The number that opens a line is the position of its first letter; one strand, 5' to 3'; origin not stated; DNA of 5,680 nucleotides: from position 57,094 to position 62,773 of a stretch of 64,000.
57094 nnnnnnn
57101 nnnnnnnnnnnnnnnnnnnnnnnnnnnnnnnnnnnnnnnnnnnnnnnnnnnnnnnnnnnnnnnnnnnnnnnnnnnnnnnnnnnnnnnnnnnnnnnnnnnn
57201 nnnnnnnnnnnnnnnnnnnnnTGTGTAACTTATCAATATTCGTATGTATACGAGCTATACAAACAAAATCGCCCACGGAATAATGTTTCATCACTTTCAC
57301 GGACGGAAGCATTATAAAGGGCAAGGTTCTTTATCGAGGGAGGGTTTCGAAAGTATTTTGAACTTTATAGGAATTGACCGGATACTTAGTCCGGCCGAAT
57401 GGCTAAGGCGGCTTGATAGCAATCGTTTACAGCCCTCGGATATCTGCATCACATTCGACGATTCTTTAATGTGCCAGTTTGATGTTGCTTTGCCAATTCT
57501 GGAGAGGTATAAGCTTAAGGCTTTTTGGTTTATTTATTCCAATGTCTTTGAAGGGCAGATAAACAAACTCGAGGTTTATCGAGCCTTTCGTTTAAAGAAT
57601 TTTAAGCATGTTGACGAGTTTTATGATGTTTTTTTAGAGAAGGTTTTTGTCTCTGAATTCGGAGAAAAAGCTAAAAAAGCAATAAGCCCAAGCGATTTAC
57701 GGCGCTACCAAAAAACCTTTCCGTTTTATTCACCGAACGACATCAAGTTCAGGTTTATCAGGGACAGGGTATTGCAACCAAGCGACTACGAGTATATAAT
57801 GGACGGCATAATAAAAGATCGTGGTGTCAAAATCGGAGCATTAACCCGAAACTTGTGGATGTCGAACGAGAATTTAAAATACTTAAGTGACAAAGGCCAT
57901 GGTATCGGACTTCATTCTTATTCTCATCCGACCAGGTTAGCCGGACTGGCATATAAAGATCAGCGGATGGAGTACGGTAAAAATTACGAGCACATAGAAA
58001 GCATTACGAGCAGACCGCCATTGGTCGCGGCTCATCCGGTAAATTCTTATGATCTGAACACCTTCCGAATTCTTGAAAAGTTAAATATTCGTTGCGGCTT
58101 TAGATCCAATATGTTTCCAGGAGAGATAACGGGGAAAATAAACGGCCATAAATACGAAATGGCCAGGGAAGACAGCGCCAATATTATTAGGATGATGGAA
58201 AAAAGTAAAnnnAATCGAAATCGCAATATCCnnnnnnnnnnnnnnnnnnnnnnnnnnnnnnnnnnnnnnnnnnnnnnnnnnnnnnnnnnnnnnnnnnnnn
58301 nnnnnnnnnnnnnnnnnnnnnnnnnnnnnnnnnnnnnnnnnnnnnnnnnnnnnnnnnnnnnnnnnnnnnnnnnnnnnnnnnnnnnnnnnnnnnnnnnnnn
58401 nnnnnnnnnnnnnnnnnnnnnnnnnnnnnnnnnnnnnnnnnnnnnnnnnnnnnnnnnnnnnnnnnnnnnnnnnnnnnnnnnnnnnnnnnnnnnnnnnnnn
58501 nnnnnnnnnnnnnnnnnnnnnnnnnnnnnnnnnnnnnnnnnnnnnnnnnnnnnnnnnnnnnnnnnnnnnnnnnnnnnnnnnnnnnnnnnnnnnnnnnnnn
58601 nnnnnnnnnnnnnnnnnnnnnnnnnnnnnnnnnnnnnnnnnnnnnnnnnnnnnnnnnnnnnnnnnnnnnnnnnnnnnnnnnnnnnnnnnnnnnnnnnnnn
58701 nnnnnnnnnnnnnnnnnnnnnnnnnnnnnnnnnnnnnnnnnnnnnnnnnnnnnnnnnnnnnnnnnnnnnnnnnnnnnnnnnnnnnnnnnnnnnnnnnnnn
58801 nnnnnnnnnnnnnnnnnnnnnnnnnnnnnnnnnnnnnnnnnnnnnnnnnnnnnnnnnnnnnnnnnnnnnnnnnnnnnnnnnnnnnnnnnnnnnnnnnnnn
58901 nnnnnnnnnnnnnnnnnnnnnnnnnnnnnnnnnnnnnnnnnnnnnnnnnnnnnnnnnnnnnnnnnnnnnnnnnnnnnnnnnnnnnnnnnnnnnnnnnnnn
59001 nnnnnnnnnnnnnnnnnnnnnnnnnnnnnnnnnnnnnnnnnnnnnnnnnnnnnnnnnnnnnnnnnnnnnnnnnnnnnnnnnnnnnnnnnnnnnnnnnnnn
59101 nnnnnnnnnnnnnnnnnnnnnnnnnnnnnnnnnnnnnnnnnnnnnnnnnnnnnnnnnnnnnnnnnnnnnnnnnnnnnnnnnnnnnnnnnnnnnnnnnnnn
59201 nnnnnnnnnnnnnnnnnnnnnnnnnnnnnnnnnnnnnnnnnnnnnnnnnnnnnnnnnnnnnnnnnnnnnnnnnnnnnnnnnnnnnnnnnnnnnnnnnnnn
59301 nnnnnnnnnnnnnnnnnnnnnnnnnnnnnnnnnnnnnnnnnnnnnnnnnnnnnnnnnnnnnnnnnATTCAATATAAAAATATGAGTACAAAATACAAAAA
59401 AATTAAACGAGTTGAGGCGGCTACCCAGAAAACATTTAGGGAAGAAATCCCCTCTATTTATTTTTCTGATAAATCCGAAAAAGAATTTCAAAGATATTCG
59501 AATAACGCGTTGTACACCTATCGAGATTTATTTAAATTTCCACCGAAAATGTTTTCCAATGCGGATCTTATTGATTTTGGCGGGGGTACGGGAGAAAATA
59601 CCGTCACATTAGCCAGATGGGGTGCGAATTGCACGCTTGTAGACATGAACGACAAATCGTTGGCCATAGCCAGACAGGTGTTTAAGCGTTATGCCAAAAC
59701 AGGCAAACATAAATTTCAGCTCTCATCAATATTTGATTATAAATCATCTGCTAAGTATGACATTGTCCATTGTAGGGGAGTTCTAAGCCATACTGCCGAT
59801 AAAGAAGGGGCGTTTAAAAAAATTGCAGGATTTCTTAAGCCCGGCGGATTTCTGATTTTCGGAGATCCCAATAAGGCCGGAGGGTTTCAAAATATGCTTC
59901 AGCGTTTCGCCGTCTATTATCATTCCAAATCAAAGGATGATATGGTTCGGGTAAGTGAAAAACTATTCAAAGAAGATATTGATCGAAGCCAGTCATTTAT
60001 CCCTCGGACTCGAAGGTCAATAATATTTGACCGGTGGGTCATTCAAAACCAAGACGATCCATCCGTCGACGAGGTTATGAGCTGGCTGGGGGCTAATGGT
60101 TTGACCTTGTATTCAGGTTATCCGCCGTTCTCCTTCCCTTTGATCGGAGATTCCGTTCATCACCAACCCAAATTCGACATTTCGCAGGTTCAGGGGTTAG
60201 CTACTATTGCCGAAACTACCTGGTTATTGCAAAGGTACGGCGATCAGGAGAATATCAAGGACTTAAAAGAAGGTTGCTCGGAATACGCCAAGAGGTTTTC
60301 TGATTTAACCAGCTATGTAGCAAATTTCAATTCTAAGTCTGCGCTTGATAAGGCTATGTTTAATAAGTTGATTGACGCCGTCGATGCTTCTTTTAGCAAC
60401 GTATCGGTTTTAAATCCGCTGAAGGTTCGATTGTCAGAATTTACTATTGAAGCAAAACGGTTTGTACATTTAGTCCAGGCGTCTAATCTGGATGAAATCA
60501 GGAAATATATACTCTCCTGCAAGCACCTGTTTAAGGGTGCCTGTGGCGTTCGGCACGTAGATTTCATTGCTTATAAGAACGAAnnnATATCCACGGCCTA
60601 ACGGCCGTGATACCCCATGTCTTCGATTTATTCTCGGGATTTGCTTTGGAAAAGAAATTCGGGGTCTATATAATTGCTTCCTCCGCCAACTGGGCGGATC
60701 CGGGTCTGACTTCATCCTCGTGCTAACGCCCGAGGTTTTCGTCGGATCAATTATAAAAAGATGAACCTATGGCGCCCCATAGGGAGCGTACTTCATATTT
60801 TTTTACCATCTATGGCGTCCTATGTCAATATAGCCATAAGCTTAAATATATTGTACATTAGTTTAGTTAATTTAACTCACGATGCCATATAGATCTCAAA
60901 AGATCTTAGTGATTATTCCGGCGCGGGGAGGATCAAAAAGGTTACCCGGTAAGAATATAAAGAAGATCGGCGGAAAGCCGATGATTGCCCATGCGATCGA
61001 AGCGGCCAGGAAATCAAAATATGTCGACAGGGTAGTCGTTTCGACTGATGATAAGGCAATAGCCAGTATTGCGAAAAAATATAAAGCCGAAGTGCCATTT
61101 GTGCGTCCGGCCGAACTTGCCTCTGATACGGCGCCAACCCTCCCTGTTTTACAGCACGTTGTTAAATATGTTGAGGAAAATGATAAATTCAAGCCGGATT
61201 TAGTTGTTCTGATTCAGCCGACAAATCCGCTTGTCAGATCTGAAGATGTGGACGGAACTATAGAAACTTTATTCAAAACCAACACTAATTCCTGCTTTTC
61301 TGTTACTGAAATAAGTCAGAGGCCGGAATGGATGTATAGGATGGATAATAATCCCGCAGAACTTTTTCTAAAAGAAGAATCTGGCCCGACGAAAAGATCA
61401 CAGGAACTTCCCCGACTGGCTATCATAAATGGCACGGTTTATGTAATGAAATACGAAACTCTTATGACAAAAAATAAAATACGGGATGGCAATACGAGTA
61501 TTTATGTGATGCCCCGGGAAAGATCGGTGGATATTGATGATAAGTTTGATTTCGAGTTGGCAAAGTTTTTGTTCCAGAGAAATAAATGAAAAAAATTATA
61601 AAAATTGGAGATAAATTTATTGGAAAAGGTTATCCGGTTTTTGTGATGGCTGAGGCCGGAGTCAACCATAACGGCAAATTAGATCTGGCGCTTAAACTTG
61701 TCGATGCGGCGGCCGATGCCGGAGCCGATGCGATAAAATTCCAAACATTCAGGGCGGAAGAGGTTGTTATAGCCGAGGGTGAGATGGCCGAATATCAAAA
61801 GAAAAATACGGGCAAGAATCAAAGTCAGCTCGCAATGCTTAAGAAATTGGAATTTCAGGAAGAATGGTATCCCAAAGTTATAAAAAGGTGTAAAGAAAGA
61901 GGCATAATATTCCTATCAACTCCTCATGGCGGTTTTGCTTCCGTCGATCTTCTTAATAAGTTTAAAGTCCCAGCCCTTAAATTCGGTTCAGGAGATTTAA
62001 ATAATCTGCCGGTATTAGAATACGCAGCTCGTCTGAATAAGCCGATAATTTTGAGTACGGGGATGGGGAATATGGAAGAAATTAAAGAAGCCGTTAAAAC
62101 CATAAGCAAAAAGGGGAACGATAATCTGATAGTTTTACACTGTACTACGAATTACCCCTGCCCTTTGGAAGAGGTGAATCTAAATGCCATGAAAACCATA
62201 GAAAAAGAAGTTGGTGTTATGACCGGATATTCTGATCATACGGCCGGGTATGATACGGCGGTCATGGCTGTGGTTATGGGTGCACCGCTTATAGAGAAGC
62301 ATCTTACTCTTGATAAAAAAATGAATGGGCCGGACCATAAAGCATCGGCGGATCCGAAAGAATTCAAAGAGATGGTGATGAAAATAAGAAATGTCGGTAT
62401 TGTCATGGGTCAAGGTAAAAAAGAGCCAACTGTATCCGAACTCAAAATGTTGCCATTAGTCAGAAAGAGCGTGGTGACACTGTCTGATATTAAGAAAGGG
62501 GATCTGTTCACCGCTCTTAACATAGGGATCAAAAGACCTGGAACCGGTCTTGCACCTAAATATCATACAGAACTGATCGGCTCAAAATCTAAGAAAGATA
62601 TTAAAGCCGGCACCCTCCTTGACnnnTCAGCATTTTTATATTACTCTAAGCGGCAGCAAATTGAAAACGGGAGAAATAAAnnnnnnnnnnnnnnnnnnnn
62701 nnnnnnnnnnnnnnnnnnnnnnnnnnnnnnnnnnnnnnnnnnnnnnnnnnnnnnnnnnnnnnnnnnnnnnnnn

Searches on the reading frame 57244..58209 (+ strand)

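Call 37: search_protein_families(library=pfam, proteins=[window:57244-58209:+], max_evalue=0.001)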
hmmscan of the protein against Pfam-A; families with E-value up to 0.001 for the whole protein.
window:57244-58209:+ (322 aa): 1 family
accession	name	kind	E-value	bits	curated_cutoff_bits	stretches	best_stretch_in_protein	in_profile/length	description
PF01522.26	Polysacc_deac_1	-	1.8e-14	54.2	23.1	1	206-284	46-123/124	Polysaccharide deacetylase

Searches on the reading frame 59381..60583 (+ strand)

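Call 72: search_protein_families(library=pfam, proteins=[window:59381-60583:+], max_evalue=0.01)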
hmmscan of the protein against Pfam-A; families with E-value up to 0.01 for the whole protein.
window:59381-60583:+ (401 aa): 10 families
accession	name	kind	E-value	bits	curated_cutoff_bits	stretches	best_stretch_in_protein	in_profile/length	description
PF13489.12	Methyltransf_23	-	1.7e-17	64.1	27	1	50-175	12-131/164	Methyltransferase domain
PF13847.12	Methyltransf_31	-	6.2e-16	58.8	27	1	59-184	3-124/145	Methyltransferase domain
PF08242.18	Methyltransf_12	-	6.6e-15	56.1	30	1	64-158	1-98/98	Methyltransferase domain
PF08241.18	Methyltransf_11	-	9.1e-15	55.5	21.2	1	65-160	2-95/95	Methyltransferase domain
PF13649.12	Methyltransf_25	-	2.7e-13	50.8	27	1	64-156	2-97/97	Methyltransferase domain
PF05401.17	NodS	-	3.4e-05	24.2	24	1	58-165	42-149/201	Nodulation protein S (NodS)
PF03848.20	TehB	-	0.0012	18.8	20.4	1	56-135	27-105/193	Tellurite resistance protein TehB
PF01209.24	Ubie_methyltran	-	0.0016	18.2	20.1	1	61-159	49-150/233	ubiE/COQ5 methyltransferase family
PF01739.24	CheR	-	0.0033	17.3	27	1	112-171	122-184/195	CheR methyltransferase, SAM binding domain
PF05175.20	MTS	-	0.005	16.9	23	1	60-131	32-104/170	Methyltransferase small domain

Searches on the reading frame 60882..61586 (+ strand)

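Call 72: search_protein_families(library=pfam, proteins=[window:60882-61586:+], max_evalue=0.01)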
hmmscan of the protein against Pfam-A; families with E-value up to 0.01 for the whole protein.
window:60882-61586:+ (235 aa): 3 families
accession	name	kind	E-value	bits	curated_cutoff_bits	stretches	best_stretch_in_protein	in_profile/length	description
PF02348.25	CTP_transf_3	-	3.6e-34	118.9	22.6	1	10-189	2-182/217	Cytidylyltransferase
PF12804.13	NTP_transf_3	-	4.1e-05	24.3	27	1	12-75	3-64/160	MobA-like NTP transferase domain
PF01128.25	IspD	-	0.0002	21.6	27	1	8-62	1-58/221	2-C-methyl-D-erythritol 4-phosphate cytidylyltransferase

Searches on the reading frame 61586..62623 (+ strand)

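Call 72: search_protein_families(library=pfam, proteins=[window:61586-62623:+], max_evalue=0.01)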
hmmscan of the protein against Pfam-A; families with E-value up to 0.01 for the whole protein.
window:61586-62623:+ (346 aa): 3 families
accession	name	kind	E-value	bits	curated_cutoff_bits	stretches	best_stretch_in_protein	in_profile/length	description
PF03102.20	NeuB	-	1.6e-93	313.1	22.1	1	38-279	1-241/241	NeuB family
PF08666.17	SAF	-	2.3e-08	34.9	21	1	294-345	2-57/63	SAF domain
PF19799.5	DUF6282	-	0.00026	21.2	26.8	0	143-195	132-183/196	Family of unknown function (DUF6282)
